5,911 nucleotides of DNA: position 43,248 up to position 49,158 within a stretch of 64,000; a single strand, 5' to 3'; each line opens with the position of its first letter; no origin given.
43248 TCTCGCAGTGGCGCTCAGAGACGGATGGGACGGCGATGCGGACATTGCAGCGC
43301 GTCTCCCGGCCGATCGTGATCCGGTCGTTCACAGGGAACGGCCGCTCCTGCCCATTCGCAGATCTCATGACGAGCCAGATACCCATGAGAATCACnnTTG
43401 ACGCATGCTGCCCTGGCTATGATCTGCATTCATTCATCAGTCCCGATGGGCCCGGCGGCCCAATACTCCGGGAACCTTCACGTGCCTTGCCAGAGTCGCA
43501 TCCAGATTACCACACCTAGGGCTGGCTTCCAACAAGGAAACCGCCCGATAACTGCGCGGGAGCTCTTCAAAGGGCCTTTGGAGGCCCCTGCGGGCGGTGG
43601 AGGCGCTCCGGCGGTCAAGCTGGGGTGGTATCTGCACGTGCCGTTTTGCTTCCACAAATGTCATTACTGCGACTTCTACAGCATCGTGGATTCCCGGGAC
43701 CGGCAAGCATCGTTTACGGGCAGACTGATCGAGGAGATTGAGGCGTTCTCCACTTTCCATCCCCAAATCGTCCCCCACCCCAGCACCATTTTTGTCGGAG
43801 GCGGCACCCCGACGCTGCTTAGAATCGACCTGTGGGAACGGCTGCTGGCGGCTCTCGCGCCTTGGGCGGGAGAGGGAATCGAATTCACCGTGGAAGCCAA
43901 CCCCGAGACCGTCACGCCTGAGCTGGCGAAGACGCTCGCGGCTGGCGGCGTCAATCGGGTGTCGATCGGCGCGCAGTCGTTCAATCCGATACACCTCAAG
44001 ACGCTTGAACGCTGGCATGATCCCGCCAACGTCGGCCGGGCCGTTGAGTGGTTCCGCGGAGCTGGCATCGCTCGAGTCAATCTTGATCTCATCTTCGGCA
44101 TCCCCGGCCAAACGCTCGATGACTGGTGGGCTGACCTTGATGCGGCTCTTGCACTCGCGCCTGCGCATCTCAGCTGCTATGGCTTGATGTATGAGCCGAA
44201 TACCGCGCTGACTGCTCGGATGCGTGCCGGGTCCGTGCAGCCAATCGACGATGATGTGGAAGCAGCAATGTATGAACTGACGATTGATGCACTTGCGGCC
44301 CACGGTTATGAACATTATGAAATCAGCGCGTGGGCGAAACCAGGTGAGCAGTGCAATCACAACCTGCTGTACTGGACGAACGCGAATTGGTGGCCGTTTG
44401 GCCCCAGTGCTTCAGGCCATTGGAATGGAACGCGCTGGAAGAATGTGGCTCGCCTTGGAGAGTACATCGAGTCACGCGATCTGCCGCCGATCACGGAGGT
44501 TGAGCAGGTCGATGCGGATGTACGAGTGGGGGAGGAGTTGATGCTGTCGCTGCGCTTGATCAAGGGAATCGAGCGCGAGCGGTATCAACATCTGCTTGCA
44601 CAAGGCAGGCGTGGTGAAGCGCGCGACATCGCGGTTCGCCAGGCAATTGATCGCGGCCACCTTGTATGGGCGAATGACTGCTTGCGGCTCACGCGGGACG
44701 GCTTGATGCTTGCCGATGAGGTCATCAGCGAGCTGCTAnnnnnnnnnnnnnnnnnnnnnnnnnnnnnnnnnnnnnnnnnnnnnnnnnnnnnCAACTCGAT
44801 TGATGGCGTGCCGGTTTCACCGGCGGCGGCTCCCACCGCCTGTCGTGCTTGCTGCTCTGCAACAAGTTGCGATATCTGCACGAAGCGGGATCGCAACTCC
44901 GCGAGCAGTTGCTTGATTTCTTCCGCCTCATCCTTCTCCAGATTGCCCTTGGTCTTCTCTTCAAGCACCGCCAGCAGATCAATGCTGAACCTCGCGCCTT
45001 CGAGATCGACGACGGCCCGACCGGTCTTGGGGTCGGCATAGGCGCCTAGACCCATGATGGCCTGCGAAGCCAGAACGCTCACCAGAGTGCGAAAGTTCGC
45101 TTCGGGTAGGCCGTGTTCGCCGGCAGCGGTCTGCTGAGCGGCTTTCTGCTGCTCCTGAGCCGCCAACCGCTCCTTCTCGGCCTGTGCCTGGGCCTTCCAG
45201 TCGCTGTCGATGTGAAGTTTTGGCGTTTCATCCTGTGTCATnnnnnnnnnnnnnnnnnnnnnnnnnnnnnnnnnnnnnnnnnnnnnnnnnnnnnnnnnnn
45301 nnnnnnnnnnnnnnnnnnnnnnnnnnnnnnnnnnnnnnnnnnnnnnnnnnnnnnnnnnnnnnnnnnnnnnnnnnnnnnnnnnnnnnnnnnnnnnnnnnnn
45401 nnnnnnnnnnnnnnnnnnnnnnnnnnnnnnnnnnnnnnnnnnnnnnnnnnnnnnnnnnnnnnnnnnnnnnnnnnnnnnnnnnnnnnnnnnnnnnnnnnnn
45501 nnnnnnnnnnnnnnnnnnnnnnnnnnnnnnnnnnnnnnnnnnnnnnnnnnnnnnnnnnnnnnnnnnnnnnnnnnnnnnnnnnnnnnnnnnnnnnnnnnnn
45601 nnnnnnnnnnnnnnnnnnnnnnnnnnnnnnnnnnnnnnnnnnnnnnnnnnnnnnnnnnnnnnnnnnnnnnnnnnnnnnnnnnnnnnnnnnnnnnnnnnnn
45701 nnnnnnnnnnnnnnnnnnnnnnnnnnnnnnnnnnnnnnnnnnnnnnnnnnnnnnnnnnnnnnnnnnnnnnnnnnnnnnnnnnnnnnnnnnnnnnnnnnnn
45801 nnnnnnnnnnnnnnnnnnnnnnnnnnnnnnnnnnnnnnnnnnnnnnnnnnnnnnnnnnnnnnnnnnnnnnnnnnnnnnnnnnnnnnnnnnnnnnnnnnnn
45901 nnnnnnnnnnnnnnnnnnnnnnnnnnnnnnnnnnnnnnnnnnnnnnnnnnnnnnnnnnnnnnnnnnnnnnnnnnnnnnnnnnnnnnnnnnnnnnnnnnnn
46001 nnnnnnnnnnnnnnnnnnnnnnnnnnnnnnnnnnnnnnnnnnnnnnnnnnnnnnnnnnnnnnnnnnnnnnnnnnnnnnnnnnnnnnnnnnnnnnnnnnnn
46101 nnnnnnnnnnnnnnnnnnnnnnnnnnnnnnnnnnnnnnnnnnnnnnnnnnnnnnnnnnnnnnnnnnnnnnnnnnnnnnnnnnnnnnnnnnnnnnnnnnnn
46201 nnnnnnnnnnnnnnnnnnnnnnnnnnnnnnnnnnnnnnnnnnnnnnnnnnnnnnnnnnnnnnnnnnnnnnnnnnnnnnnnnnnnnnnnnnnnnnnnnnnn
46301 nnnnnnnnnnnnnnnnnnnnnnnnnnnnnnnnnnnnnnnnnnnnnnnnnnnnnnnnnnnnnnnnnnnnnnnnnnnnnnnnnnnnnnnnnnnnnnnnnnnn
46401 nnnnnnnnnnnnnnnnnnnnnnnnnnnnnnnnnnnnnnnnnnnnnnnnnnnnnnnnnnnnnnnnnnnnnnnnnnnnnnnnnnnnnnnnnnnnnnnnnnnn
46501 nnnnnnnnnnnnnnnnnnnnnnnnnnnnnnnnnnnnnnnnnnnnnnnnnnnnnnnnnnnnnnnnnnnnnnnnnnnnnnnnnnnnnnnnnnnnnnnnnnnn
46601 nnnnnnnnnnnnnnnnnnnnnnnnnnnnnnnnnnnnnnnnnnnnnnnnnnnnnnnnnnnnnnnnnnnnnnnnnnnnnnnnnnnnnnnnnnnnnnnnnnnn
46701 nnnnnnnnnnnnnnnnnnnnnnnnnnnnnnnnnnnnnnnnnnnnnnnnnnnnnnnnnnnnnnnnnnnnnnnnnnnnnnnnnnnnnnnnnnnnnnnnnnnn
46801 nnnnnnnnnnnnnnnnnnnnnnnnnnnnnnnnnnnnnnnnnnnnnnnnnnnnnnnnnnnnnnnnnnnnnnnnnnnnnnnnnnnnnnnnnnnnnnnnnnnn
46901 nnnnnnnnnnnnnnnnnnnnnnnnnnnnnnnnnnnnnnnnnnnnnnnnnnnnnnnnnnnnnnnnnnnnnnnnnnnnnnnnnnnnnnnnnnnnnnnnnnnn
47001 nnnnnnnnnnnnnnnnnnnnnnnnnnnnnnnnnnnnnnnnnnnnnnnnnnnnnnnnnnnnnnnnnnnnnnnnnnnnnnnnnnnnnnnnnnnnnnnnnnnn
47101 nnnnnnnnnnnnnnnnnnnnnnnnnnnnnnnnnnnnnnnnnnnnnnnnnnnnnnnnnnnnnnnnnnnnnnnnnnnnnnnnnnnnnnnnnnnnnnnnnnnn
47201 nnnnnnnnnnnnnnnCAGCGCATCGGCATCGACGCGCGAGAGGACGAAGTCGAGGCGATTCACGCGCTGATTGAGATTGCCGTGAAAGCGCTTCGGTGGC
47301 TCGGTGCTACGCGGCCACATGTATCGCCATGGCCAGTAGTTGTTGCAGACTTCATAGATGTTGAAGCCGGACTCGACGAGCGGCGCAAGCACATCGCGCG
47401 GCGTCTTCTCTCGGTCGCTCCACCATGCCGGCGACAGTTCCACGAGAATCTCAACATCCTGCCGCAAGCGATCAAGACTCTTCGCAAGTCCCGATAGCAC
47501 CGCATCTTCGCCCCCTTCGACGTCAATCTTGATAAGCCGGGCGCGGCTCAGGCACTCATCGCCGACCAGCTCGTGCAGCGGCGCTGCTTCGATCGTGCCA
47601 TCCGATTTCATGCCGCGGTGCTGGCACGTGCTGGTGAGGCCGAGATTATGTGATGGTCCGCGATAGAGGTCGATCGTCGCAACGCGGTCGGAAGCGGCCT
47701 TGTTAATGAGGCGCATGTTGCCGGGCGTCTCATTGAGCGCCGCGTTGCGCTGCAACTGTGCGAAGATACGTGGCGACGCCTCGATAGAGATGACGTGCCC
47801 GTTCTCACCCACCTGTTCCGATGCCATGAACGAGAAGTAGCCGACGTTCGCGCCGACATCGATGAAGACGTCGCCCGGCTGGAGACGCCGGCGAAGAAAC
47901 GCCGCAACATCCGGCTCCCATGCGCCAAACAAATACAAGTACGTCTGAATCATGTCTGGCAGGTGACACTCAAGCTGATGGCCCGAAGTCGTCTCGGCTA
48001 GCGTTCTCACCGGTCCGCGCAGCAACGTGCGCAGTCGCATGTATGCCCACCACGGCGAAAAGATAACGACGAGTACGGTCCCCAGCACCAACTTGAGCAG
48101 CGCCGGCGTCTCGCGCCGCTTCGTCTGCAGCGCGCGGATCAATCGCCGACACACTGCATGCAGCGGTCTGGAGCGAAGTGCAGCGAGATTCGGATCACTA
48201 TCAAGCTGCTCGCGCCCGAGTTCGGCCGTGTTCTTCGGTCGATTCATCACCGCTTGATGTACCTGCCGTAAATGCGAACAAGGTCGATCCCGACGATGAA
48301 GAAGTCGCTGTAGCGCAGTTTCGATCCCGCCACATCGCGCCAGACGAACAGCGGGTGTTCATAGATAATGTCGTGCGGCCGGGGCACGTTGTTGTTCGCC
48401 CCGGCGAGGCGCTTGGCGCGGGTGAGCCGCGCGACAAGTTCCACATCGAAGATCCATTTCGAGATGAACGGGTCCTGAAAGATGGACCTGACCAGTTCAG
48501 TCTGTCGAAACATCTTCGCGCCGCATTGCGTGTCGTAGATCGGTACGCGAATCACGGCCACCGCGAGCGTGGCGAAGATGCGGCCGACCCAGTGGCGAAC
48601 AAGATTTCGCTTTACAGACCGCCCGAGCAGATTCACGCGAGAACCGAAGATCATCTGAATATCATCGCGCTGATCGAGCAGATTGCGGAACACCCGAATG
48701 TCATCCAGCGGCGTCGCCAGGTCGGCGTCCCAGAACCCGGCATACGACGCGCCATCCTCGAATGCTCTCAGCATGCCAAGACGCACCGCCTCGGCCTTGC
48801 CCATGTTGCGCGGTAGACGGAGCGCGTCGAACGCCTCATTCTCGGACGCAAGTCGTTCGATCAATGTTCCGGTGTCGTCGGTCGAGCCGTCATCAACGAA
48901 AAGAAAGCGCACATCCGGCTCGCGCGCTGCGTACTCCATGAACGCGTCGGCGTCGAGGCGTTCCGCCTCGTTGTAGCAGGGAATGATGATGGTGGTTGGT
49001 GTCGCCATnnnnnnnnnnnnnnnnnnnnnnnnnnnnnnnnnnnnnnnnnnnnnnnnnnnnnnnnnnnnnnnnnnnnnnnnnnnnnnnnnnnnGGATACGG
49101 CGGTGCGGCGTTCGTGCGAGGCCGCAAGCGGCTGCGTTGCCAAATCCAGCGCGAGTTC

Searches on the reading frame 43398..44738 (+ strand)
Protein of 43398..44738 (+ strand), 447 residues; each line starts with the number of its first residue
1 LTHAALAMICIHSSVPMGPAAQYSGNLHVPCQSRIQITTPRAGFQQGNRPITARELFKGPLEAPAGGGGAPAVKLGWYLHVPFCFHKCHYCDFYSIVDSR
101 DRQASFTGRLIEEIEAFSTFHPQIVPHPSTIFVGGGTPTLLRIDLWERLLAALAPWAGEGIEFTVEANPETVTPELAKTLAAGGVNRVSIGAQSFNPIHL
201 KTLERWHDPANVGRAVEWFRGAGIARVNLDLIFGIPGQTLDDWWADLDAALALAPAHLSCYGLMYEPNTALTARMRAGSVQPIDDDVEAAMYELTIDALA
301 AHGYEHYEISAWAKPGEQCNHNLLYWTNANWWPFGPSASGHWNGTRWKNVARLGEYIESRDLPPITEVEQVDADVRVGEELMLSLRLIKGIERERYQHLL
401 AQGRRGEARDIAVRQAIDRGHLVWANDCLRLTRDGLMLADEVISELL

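Call 90: search_protein_families(library=pfam, proteins=[window:43398-44738:+], max_evalue=0.00001)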
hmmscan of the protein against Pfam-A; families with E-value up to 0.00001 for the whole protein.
window:43398-44738:+ (447 aa): 1 family
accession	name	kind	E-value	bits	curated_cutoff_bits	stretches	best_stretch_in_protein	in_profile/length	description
PF04055.27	Radical_SAM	-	2.7e-27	96.4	29.5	1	79-248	2-164/166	Radical SAM superfamily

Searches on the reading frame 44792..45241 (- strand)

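Call 90: search_protein_families(library=pfam, proteins=[window:44792-45241:-], max_evalue=0.00001)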
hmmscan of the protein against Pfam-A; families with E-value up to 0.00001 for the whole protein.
window:44792-45241:- (150 aa): 1 family
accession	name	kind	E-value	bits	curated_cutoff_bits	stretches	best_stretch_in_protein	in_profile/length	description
PF08899.16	DUF1844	-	1.4e-25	89.6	27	1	47-122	1-76/76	Domain of unknown function (DUF1844)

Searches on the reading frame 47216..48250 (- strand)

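Call 90: search_protein_families(library=pfam, proteins=[window:47216-48250:-], max_evalue=0.00001)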
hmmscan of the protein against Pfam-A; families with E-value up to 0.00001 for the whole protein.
window:47216-48250:- (345 aa): 1 family
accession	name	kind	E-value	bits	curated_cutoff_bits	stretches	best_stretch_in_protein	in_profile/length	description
PF05050.19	Methyltransf_21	-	8.5e-14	52.5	22.7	1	131-293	1-168/173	Methyltransferase FkbM domain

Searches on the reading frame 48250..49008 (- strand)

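Call 90: search_protein_families(library=pfam, proteins=[window:48250-49008:-], max_evalue=0.00001)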
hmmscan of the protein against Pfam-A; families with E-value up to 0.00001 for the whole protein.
window:48250-49008:- (253 aa): 1 family
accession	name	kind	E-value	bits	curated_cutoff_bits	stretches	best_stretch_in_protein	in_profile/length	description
PF00535.33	Glycos_transf_2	-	6.8e-17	62.3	23.3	1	6-169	1-161/168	Glycosyl transferase family 2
